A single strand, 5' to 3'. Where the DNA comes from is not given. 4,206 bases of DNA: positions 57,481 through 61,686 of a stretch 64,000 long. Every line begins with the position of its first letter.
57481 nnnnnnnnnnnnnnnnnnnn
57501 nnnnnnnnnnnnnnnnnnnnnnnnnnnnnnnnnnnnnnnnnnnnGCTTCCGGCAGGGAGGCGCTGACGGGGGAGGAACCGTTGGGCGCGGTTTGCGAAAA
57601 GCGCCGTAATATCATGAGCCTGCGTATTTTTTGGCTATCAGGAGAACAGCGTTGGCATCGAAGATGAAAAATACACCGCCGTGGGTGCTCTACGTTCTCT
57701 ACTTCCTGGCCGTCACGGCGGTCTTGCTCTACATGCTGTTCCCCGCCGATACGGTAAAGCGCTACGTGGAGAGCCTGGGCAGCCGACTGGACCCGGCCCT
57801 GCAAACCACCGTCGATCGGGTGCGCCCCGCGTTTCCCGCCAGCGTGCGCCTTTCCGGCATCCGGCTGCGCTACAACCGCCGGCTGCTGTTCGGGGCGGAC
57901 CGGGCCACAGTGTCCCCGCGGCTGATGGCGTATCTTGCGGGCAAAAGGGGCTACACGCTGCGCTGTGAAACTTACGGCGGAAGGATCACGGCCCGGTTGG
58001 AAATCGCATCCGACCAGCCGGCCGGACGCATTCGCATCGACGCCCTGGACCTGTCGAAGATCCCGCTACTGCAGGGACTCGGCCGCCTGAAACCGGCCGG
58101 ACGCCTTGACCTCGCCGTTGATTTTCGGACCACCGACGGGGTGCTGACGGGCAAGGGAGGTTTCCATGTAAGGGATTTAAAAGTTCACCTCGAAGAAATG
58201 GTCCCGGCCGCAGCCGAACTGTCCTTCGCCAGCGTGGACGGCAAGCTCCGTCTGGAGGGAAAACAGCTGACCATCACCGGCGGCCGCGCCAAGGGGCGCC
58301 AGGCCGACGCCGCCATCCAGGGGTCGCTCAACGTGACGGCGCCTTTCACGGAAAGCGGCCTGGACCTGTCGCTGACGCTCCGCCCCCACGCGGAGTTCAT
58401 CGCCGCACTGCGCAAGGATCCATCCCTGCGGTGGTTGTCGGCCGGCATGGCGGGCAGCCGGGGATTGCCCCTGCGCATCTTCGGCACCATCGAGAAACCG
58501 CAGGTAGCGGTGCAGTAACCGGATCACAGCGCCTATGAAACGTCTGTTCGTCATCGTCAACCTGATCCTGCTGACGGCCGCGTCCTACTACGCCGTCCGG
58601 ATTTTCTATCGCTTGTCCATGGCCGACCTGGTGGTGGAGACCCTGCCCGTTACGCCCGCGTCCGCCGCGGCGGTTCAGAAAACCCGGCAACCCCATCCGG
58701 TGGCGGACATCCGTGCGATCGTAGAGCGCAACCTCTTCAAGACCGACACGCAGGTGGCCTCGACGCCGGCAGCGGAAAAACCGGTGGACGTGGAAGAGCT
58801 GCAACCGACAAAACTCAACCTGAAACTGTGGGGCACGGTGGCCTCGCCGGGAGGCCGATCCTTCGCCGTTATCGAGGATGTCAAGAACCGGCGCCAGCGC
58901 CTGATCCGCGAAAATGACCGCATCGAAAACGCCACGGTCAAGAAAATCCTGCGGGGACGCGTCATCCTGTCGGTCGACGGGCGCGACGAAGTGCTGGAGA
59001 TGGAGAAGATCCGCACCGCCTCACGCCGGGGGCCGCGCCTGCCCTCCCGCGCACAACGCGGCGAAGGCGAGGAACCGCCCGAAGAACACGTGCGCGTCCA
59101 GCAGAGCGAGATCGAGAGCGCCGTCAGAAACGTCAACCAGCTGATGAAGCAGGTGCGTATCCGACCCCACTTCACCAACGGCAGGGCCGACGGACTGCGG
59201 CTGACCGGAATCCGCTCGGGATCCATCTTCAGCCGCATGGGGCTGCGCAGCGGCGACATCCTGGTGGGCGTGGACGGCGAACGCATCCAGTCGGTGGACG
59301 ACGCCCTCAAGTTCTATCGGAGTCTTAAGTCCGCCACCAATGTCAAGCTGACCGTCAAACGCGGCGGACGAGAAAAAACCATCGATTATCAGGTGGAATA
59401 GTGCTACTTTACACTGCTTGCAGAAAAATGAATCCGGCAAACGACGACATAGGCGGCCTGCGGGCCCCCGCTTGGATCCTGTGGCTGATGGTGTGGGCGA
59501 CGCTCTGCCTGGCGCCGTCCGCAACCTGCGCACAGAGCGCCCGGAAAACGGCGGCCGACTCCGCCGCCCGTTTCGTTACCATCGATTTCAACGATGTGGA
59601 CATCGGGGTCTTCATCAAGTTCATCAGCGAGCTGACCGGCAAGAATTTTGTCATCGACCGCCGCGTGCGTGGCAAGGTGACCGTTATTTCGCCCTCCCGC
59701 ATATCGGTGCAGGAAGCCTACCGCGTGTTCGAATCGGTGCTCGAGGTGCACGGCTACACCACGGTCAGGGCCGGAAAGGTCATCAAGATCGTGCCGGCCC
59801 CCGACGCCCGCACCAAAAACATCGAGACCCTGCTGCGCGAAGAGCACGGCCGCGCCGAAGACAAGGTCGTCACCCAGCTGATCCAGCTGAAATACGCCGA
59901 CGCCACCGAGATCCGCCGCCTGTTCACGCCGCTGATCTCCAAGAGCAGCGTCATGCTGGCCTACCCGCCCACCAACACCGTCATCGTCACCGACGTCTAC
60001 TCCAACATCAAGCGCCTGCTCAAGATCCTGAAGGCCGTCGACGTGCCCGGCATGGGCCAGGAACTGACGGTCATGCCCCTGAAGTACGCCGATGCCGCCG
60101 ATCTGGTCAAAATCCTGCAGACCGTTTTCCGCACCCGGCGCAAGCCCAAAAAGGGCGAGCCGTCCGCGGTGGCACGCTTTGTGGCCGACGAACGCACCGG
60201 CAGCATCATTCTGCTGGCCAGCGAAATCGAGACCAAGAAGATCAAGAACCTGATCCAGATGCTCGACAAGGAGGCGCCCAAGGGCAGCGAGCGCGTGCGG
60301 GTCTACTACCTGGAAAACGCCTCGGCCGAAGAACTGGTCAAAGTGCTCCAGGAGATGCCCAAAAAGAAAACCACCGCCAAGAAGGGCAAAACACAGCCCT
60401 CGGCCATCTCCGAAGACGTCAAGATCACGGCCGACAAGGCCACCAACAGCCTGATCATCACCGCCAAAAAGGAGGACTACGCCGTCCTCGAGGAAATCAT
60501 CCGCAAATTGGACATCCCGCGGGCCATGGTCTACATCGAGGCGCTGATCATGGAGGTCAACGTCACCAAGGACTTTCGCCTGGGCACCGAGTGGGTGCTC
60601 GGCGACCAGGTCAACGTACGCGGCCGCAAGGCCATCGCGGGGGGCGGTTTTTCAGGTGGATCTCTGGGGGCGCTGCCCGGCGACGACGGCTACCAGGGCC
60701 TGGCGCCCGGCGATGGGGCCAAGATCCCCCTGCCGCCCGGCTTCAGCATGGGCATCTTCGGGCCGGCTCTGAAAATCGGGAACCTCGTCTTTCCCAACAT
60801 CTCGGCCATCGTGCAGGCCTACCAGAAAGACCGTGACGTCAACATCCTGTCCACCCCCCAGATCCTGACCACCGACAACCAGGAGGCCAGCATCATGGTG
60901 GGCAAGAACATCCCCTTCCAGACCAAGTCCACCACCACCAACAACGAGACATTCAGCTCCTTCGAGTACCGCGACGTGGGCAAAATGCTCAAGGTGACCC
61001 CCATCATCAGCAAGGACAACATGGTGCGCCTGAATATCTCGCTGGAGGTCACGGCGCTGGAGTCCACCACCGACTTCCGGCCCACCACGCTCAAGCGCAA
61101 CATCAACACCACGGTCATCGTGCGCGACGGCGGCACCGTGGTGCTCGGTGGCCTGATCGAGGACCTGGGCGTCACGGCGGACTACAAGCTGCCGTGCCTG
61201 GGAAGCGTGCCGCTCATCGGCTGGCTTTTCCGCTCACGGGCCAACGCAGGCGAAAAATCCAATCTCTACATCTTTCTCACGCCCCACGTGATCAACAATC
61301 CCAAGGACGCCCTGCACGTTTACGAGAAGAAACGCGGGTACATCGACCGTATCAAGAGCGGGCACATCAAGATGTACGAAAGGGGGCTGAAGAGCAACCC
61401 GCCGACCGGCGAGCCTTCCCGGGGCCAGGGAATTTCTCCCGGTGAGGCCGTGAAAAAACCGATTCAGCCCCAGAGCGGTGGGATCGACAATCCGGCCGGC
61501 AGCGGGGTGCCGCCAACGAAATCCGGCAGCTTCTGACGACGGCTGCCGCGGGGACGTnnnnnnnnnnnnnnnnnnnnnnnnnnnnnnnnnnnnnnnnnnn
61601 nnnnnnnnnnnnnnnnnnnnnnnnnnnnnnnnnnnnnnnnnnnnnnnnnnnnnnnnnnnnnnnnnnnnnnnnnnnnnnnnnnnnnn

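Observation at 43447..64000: Composite 20-kb locus: pilMNOPQ alignment complex plus a complete, circularly permuted T2SS, with two secretins and no pilin, pilus ATPase or peptidase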

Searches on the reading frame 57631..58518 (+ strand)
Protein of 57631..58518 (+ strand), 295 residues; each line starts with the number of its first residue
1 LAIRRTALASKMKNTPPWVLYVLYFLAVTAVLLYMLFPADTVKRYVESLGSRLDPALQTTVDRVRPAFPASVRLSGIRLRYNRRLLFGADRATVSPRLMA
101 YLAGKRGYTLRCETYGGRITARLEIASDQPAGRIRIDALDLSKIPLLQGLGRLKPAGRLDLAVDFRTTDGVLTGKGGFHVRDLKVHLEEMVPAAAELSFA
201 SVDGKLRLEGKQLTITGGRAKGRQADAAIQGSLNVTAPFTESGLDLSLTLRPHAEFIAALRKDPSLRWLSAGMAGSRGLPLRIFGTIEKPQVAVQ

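Call 4: search_protein_families(library=pfam, proteins=[window:57631-58518:+], max_evalue=0.01)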
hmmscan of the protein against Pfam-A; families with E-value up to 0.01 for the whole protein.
window:57631-58518:+ (295 aa): 0 families

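Call 21: search_protein_families(library=ncbifam, proteins=[window:57664-58518:+], max_evalue=0.001)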
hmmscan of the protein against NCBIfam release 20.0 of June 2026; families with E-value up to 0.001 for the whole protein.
window:57664-58518:+ (284 aa): 1 family
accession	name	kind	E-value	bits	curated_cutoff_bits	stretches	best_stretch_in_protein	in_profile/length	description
TIGR04411.1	T2SS_GspN_Lepto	equivalog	7.2e-37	127.4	50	1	7-281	5-280/280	type II secretion system protein GspN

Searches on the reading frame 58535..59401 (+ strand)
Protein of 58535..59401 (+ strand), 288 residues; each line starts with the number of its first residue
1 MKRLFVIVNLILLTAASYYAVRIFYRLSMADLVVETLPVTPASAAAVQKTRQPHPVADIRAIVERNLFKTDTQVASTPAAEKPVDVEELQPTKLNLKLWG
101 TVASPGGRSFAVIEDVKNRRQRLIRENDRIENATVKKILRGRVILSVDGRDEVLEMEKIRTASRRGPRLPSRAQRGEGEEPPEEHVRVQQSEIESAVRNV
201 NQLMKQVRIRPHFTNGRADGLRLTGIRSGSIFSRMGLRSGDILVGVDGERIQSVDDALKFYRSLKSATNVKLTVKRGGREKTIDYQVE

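Call 4: search_protein_families(library=pfam, proteins=[window:58535-59401:+], max_evalue=0.01)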
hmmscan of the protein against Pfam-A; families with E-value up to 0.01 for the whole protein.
window:58535-59401:+ (288 aa): 4 families
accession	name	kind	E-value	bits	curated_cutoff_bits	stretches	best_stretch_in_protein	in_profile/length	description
PF11356.14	T2SSC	-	1.3e-15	58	27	1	12-155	3-140/141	Type II secretion system protein C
PF17820.7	PDZ_6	-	1.1e-09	38.3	27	1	224-276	3-54/54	PDZ domain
PF13180.12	PDZ_2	-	2.9e-09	37.5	27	1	220-284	13-77/80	PDZ domain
PF00595.29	PDZ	-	0.00048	20.9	23.2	1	218-274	24-80/81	PDZ domain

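Call 21: search_protein_families(library=ncbifam, proteins=[window:58535-59401:+], max_evalue=0.001)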
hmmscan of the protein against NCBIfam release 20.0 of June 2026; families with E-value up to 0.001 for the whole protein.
window:58535-59401:+ (288 aa): 10 families
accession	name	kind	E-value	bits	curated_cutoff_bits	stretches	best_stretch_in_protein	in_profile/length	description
NF041515.1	GspC_delta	equivalog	7.3e-57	193.5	150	1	2-287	1-310/311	type II secretion system protein GspC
TIGR01713.1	typeII_sec_gspC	equivalog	1.5e-31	110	101.6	1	8-285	3-257/259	type II secretion system protein GspC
NF041616.1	T2SS_C_SYNERG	exception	2.2e-15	56.8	200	1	8-287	7-295/296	type II secretion system protein GspC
NF007242.0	PRK09681.1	equivalog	1.6e-08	34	561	1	11-283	50-314/319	type II secretion system protein GspC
TIGR02037.1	degP_htrA_DO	subfamily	3.9e-07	29.4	416.2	1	198-281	348-430/434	Do family serine endopeptidase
NF041199.1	trx7_PDZ_seleno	equivalog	2.3e-06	26.8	300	1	221-283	205-268/390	Trx7/PDZ domain-containing (seleno)protein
NF040960.1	MamE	equivalog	9.7e-06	24.4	800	1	209-284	459-532/659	magnetosome formation protease MamE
NF047968.1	SerProtHtrA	equivalog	2.3e-05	23.9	470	1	219-284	289-354/357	serine protease HtrA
NF040965.1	MamP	equivalog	7.8e-05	22.4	300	0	235-282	150-197/290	magnetosome magnetite formation protein MamP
NF041521.1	HhoA_HhoB_HtrA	equivalog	0.0001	21.8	450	1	214-286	258-330/335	HhoA/HhoB/HtrA family serine endopeptidase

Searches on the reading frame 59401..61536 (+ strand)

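Call 4: search_protein_families(library=pfam, proteins=[window:59401-61536:+], max_evalue=0.01)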
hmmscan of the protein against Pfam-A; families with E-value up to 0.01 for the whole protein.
window:59401-61536:+ (711 aa): 3 families
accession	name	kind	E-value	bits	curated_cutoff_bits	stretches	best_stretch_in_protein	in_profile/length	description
PF00263.26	Secretin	-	5.5e-48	163.2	27.5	1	473-631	1-168/169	Bacterial type II and III secretion system protein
PF03958.22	Secretin_N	-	2.7e-43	146.5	28.2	3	299-375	1-68/69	Bacterial type II/III secretion system short domain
PF21305.2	type_II_gspD_N0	-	1.9e-27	95.4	27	1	61-130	1-71/71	GspD-like, N0 domain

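Call 22: search_protein_families(library=ncbifam, proteins=[window:59428-61536:+], max_evalue=0.001)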
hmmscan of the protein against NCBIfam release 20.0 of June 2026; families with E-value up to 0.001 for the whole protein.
window:59428-61536:+ (702 aa): 8 families
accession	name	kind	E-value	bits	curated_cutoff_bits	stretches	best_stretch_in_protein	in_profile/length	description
TIGR02517.1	type_II_gspD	equivalog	1e-159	532.9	351.35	1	52-629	1-597/600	type II secretion system secretin GspD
TIGR02515.1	IV_pilus_PilQ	subfamily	9.6e-81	271.9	284.35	2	294-623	103-428/428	type IV pilus secretin PilQ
NF010083.0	PRK13568.1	equivalog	1.2e-43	149.5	554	3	463-623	257-418/419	DNA uptake porin HofQ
TIGR02516.1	type_III_yscC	equivalog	9.2e-43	146.4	238.45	1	304-623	176-462/463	type III secretion system outer membrane ring subunit SctC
NF007851.2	PRK10560.1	exception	1.2e-34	119.9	598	3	463-623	249-410/412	DNA uptake porin HofQ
TIGR02519.1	pilus_MshL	equivalog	1.1e-33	116.5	250.2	1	336-622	4-290/290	pilus (MSHA type) biogenesis protein MshL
NF011873.0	PRK15346.1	equivalog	3.3e-28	98.6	524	2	462-618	333-489/499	EscC/YscC/HrcC family type III secretion system outer membrane ring protein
NF042912.1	Amuc_1098_fam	equivalog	5.9e-26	90.7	750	2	555-623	729-797/805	Amuc_1098 family type IV pilus outer membrane protein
